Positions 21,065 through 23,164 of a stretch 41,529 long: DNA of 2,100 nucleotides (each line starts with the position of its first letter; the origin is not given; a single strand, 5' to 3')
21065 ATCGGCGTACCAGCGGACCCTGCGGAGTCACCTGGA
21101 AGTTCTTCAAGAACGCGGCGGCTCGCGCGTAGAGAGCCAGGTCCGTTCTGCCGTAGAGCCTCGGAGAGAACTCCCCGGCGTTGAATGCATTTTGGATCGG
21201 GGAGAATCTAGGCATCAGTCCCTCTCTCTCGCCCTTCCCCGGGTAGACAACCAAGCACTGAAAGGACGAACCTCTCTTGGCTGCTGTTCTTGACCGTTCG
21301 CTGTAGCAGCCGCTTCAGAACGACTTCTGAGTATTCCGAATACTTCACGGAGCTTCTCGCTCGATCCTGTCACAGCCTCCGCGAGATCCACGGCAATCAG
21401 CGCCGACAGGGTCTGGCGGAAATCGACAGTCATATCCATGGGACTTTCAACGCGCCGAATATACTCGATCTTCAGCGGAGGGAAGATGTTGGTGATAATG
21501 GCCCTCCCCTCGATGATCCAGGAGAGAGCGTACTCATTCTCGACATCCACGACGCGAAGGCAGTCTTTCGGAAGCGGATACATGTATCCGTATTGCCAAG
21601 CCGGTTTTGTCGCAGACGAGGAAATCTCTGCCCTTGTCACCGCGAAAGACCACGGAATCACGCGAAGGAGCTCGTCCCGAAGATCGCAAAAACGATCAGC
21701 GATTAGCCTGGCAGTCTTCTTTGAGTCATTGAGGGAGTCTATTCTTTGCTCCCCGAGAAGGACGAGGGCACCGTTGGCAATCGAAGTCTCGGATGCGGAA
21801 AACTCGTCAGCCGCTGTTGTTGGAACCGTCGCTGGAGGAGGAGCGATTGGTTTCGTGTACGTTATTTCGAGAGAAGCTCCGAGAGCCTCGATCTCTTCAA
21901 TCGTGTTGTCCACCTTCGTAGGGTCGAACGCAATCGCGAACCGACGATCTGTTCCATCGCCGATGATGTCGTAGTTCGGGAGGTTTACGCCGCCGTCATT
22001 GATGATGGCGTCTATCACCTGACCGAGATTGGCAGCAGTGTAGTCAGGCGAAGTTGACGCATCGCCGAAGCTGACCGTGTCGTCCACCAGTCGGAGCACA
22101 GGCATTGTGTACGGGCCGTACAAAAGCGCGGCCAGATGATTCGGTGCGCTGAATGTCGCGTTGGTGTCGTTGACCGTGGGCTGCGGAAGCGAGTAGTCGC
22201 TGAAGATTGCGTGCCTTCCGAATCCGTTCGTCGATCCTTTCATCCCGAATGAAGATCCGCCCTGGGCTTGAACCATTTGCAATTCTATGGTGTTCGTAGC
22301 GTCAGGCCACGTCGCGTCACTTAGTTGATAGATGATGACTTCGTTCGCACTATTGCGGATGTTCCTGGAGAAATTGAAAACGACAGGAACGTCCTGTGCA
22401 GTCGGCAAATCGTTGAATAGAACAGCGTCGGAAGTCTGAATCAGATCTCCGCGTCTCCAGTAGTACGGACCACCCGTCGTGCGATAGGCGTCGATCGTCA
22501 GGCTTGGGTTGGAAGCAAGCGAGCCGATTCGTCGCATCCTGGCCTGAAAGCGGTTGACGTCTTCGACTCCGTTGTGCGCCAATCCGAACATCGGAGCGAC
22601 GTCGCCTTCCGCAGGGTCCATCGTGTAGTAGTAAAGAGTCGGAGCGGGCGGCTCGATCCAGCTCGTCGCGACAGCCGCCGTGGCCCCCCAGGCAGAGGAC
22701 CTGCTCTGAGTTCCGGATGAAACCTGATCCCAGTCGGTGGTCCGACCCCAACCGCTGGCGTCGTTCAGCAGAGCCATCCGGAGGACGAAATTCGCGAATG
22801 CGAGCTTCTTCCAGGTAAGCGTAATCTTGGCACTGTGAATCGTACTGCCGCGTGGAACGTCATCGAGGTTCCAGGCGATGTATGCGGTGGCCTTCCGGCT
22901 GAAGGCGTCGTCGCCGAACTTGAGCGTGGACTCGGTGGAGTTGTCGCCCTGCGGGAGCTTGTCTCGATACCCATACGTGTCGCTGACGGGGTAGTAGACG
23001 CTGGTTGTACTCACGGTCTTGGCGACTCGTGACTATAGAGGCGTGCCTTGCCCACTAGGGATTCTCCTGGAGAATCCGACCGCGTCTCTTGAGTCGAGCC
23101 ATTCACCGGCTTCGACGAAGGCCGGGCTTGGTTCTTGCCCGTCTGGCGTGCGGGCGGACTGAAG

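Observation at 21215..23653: Tandem duplication of the gp11-like adaptor gene, with a ~400-aa N-terminal domain on the second copy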

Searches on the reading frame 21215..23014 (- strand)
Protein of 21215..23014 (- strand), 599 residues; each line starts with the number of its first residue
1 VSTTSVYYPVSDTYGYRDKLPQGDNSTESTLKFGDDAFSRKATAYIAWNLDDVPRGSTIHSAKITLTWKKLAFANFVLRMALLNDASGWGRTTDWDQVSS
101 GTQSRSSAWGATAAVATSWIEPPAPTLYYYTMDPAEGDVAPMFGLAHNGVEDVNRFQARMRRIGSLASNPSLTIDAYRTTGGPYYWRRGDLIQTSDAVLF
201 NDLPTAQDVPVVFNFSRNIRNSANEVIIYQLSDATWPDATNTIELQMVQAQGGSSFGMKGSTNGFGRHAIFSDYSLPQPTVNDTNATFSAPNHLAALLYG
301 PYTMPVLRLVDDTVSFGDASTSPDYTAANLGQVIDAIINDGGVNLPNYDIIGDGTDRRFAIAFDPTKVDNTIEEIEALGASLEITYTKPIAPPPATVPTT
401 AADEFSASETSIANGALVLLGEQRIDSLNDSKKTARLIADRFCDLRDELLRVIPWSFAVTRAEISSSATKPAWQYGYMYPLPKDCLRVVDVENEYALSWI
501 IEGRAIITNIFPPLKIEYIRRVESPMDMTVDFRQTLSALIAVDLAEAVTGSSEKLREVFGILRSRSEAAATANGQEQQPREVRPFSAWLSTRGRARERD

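Call 4: search_protein_families(library=pfam, proteins=[window:21215-23014:-], max_evalue=0.01)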
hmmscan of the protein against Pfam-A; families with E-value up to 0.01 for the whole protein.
window:21215-23014:- (599 aa): 0 families

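Call 5: search_protein_families(library=phrogs, proteins=[window:21215-23014:-], max_evalue=0.01)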
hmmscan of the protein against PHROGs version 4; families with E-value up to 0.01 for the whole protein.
window:21215-23014:- (599 aa): 2 families
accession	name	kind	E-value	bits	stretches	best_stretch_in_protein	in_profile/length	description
phrog_394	-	tail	2.6e-38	132.4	1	407-592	2-188/190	tail protein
phrog_9239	-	tail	3.6e-14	53.1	1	408-551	3-148/741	tail tubular protein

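Call 7: search_solved_structures(query=window:21215-23014:-, max_evalue=10, show_alignments=2)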
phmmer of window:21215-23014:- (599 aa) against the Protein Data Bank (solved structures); distinct sequences matched with E-value up to 10: 2.
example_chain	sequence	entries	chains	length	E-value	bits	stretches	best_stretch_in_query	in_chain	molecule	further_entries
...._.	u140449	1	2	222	4.1e-06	28.7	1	408-589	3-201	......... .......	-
4asn_A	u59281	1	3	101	1.8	10.1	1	484-555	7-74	TUBR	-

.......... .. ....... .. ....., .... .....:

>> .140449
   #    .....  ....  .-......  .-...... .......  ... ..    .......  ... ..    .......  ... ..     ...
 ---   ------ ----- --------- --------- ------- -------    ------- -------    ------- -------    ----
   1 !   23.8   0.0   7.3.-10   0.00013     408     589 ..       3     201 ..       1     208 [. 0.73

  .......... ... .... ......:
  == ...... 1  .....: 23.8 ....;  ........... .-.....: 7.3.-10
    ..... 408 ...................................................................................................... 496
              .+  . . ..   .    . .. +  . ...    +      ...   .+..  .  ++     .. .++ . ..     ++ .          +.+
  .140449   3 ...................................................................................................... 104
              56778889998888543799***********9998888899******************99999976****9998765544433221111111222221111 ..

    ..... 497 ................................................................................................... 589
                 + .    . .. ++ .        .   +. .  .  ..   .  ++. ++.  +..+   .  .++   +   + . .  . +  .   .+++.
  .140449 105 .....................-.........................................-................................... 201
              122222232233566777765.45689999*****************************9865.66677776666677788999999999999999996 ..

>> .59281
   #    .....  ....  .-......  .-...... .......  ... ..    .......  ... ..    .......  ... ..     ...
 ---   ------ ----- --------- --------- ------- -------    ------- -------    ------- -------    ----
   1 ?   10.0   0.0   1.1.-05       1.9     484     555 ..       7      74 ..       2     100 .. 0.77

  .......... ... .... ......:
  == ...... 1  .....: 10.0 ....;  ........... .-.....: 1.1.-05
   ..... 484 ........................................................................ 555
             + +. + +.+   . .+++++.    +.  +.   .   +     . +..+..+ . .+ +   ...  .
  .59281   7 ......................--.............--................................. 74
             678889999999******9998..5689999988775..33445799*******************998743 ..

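Call 10: search_dna_similar(query=window:21215-23014:-, collection=phages, mode=protein, max_rows=40)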
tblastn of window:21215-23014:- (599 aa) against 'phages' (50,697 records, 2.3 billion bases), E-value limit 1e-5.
Records with a match: 109; places in all: 109; records where one place covers at least 80% of the query: 0.
Best place of each record, by identity: <60% 109.
By first word of the organism name: Vibrio 39; Pelagibacter 22; Pseudomonas 11; Salmonella 9; Caudoviricetes 5; Burkholderia 5; Acinetobacter 4; Yersinia 3; Bacteriophage 3; Ralstonia 3; and 4 more.
By host as written in the record: - 33; Candidatus Pelagibacter ubique HTCC1062 14; Vibrio cholerae 2095 9; Vibrio cholerae 7; Pseudomonas aeruginosa PA14 5; Candidatus Pelagibacter sp. HTCC1062 4; Candidatus Pelagibacter sp. FZCC0015 2; Pseudomonas aeruginosa 2; and 26 more.
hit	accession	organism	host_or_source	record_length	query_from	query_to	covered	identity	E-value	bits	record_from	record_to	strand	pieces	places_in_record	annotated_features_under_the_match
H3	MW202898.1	Caudoviricetes sp.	Manatee Spring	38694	407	592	31%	36.5%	3e-23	111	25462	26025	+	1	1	major capsid protein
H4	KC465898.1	Pelagibacter phage HTVC010P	Candidatus Pelagibacter ubique HTCC1062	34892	407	578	29%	36.0%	4e-24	114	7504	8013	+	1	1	hypothetical protein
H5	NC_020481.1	Pelagibacter phage HTVC010P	Candidatus Pelagibacter ubique HTCC1062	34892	407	578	29%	36.0%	4e-24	114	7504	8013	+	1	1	tail protein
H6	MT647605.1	Pelagibacter phage Lederberg EXVC029P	Candidatus Pelagibacter ubique HTCC1062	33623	407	578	29%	36.0%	6e-18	94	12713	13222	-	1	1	putative tail tubular protein A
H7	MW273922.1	Pelagibacter phage HTVC034P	Candidatus Pelagibacter sp. HTCC1062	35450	407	578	29%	35.5%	1e-23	112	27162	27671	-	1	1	putative tail tubular A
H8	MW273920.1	Pelagibacter phage HTVC024P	Candidatus Pelagibacter sp. HTCC1062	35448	407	578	29%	35.5%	1e-22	109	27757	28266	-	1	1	putative tail tubular A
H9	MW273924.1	Pelagibacter phage HTVC100P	Candidatus Pelagibacter sp. HTCC7211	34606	407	578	29%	35.5%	2e-22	108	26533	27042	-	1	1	putative tail tubular A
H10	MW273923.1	Pelagibacter phage HTVC035P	Candidatus Pelagibacter sp. HTCC1062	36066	407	578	29%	35.5%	5e-17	91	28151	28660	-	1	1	putative tail tubular A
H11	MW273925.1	Pelagibacter phage HTVC203P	Candidatus Pelagibacter sp. FZCC0015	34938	407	565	27%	37.7%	9e-19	97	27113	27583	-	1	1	putative tail tubular A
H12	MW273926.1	Pelagibacter phage HTVC204P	Candidatus Pelagibacter sp. FZCC0015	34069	407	576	28%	35.3%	1e-18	96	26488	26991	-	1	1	putative tail tubular A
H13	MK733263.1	Yersinia phage YeP5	Yersinia enterocolitica JL2002-6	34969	407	582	29%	34.1%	3e-17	92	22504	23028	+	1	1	hypothetical protein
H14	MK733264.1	Yersinia phage YeP6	Yersinia enterocolitica JL2004-21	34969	407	582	29%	34.1%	3e-17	92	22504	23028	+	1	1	hypothetical protein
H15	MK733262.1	Yersinia phage YeP4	Yersinia enterocolitica LN1996-YE105.5R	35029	407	582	29%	34.1%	3e-17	92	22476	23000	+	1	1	hypothetical protein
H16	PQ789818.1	Burkholderia phage vB_E332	Burkholderia sp.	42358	407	592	31%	32.1%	8e-18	94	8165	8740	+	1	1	hypothetical protein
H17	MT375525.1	Pelagibacter phage Greip EXVC021P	Candidatus Pelagibacter ubique HTCC1062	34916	407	578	29%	34.3%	8e-23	109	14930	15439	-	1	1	tail tubular protein A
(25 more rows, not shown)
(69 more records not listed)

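Call 23: search_protein_families(library=ncbifam, proteins=[window:21215-23014:-], max_evalue=0.1)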
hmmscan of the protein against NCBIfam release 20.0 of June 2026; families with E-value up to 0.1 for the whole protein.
window:21215-23014:- (599 aa): 2 families
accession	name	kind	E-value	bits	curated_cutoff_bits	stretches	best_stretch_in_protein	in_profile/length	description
NF033679.1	DNRLRE_dom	domain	0.0015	18.6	34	1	25-121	14-114/164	DNRLRE domain-containing protein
NF006453.0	PRK08808.1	equivalog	0.098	11.7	295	0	529-573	26-70/211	type II secretion system protein J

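Call 32: predict_structure(protein=window:21215-23014:-)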
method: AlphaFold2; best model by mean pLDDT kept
length: 599 residues; sequences in the alignment: 1
mean_pLDDT: 30.7   pTM: 0.19
mean pLDDT of the five models: 30.7, 26.0, 25.9, 25.4, 24.1
residues with pLDDT >= 90: 0; 70-90: 0; 50-70: 11; < 50: 588
segments of 3 or more residues with pLDDT < 50: 1-346, 348-555, 568-599
pLDDT, mean of each block of 10 residues (from residue 1): 26 30 33 37 37 35 35 33 28 30 26 25 26 28 26 29 26 26 31 26 30 26 26 26 24 22 24 24 24 22 25 28 35 44 43 40 40 39 27 26 29 28 29 37 38 26 25 26 29 27 27 25 27 33 39 50 48 42 37 33
secondary structure, 60 per line:
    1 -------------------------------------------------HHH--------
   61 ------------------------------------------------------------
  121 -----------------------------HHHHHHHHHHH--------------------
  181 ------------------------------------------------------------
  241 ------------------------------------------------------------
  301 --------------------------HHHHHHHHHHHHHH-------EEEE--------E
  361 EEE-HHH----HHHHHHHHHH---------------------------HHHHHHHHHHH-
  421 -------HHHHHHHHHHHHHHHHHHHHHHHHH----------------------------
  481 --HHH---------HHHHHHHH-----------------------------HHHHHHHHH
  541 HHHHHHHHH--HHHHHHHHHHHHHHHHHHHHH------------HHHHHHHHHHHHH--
elements in order: H150-160 H327-340 E348-351 E360-363 H372-381 H409-419 H428-452 H495-502 H532-549 H552-572 H585-597

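Call 74: get_annotated_region(hit=H5, flank=4500)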
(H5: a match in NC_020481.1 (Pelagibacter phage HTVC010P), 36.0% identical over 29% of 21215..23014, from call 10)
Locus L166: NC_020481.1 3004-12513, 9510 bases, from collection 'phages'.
description: Pelagibacter phage HTVC010P, complete genome.
organism: Pelagibacter phage HTVC010P (NCBI taxid 1283077)
taxonomy: Viruses; Duplodnaviria; Heunggongvirae; Uroviricota; Caudoviricetes
host: Candidatus Pelagibacter ubique HTCC1062; source: -; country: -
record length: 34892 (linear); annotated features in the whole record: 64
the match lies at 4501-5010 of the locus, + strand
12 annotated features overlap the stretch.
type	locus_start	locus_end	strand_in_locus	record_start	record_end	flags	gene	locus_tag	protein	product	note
CDS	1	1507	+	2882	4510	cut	-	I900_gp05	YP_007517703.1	head-tail adaptor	-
CDS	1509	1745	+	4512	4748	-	-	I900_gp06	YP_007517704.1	hypothetical protein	-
CDS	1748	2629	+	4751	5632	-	-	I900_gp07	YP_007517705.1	hypothetical protein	-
CDS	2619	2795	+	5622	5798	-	-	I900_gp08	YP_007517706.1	hypothetical protein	-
CDS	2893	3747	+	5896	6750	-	-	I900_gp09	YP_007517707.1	major head protein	structural protein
CDS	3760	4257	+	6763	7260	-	-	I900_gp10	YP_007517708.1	hypothetical protein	-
CDS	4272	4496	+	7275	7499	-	-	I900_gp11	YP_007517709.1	hypothetical protein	-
CDS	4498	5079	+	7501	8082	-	-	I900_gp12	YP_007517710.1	tail protein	-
CDS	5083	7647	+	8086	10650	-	-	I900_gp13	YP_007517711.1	tail protein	-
CDS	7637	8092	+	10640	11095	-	-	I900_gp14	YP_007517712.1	hypothetical protein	-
CDS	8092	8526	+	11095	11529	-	-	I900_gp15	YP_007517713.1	hypothetical protein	-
CDS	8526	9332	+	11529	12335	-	-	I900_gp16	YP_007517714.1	hypothetical protein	-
